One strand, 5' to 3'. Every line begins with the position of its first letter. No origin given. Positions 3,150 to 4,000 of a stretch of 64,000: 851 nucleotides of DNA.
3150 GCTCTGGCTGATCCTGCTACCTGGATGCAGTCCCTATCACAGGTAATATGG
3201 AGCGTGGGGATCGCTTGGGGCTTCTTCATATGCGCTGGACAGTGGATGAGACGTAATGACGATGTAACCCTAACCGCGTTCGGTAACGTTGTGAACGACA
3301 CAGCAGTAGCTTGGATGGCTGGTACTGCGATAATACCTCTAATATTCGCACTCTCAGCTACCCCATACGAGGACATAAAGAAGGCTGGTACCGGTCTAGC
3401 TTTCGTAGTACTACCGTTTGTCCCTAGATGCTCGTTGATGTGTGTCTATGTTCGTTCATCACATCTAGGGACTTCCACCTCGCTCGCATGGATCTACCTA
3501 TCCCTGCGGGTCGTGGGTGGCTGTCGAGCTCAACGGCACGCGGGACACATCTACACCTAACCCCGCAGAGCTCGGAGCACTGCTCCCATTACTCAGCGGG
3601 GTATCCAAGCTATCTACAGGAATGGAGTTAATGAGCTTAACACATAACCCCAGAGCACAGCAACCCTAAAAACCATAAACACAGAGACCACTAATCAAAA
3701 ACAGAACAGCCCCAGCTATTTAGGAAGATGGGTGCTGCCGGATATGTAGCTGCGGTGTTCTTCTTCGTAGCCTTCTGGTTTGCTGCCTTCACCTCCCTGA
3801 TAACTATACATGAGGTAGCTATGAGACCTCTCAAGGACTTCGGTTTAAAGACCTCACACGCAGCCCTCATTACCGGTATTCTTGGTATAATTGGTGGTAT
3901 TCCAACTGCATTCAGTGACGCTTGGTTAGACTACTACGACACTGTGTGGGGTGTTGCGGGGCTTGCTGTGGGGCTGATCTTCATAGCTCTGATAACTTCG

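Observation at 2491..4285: NSS transporter pseudogene interrupted by a 296-bp insertion whose exact removal restores the protein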

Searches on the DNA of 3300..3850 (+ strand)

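Call 7: search_rna_families(source=window, start=3300, end=3850, threshold=evalue, max_evalue=10)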
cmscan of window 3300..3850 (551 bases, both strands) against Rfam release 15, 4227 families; matches with E-value up to 10: 0.
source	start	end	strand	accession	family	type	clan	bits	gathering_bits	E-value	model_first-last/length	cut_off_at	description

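Call 16: search_dna_similar(query=window:3405-3720:+, collection=plasmids, mode=distant, max_evalue=1)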
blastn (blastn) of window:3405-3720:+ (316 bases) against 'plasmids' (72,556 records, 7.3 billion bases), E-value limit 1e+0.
No match.

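Call 17: search_dna_similar(query=window:3405-3720:+, collection=phages, mode=distant, max_evalue=1)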
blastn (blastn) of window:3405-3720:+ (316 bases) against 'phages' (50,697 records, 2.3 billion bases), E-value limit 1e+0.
No match.
